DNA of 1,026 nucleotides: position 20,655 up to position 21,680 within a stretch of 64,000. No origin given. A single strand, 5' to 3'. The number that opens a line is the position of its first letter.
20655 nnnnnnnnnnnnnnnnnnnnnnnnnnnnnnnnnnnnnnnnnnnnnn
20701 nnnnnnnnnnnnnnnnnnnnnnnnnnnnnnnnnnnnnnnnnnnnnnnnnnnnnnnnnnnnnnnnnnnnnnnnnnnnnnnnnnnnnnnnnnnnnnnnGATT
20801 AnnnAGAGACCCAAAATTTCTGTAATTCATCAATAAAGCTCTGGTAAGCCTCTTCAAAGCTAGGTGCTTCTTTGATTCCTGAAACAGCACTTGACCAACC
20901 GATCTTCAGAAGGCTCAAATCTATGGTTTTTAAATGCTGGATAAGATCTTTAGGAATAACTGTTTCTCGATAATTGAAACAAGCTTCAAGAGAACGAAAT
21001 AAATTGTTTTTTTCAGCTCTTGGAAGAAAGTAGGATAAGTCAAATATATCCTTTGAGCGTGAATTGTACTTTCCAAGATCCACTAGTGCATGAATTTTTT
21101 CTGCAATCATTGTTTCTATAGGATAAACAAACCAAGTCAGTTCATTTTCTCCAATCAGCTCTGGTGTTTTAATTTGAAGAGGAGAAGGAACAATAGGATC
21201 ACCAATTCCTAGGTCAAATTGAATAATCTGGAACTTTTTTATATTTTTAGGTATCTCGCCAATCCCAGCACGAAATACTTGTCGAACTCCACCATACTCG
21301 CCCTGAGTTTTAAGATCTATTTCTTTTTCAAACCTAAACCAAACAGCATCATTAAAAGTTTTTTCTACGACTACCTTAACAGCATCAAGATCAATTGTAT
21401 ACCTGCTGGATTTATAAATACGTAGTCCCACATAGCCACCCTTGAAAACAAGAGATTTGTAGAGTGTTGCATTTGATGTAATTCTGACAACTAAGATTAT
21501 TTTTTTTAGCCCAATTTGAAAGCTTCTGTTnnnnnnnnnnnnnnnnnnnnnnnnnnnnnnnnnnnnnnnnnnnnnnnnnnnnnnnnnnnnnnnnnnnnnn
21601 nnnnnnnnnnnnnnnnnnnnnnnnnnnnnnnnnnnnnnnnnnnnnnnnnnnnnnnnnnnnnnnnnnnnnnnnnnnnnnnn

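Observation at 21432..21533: AbiEii toxin: conserved GG nucleotide-binding motif lies upstream of the only canonical start codon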

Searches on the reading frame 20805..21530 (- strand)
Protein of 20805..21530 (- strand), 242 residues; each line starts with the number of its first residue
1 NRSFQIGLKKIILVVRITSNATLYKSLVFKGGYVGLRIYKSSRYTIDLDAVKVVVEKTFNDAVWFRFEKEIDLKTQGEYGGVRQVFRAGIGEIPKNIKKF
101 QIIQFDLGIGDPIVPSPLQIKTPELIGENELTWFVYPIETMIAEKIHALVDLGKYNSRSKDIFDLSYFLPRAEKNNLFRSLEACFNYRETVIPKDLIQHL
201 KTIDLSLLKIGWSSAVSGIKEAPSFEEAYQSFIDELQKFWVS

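Call 5: search_protein_families(library=pfam, proteins=[window:20805-21530:-], max_evalue=1)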
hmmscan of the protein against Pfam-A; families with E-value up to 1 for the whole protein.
window:20805-21530:- (242 aa): 3 families
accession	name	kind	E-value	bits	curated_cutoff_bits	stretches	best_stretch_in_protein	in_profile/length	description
PF08843.17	AbiEii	-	8.2e-19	68.9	22.5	1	16-229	5-236/238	Nucleotidyl transferase AbiEii toxin, Type IV TA system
PF14994.11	TSGA13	-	0.1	12.3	27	1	51-82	161-192/274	Testis-specific gene 13 protein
PF14907.12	NTP_transf_5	-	0.22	11.5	31.2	1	145-185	201-241/249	Uncharacterised nucleotidyltransferase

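Call 6: search_protein_families(library=ncbifam, proteins=[window:20805-21530:-], max_evalue=1)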
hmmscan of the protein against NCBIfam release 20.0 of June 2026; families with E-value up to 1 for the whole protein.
window:20805-21530:- (242 aa): 0 families

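Call 46: search_protein_families(library=padloc, proteins=[window:20805-21530:-], max_evalue=0.001)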
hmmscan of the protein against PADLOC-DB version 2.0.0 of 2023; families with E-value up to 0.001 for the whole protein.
window:20805-21530:- (242 aa): 19 families
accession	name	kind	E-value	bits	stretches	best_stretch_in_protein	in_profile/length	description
PDLC02288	AbiEii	-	4.6e-31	105.8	1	25-231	51-266/294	AbiEii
PDLC02312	AbiEii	-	1e-21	75.3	1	54-202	95-241/299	AbiEii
PDLC02291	AbiEii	-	1.2e-16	58.9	1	27-196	56-229/310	AbiEii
PDLC02319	AbiEii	-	1.7e-14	52.2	1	50-201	55-195/241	AbiEii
PDLC02306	AbiEii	-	4.7e-12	44.1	2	129-231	164-270/280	AbiEii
PDLC02320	AbiEii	-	2.4e-10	38.6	1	108-193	3-92/147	AbiEii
PDLC02310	AbiEii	-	3.4e-08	31.3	1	126-184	149-207/265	AbiEii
PDLC02304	AbiEii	-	1.8e-07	29.4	1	16-239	33-258/260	AbiEii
PDLC02295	AbiEii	-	7.9e-07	26.7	1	25-188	38-212/261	AbiEii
PDLC02294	AbiEii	-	7.7e-06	23.9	1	14-187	32-203/260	AbiEii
PDLC02328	AbiEii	-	1.2e-05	23.4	0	135-173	112-146/203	AbiEii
PDLC02323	AbiEii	-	4.6e-05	21.1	1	13-169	28-184/248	AbiEii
PDLC02301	AbiEii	-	7.1e-05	20.5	1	141-210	190-245/291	AbiEii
PDLC02324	AbiEii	-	9e-05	20.3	0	15-57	15-57/231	AbiEii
PDLC02313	AbiEii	-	0.00014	19.5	0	134-207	158-226/254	AbiEii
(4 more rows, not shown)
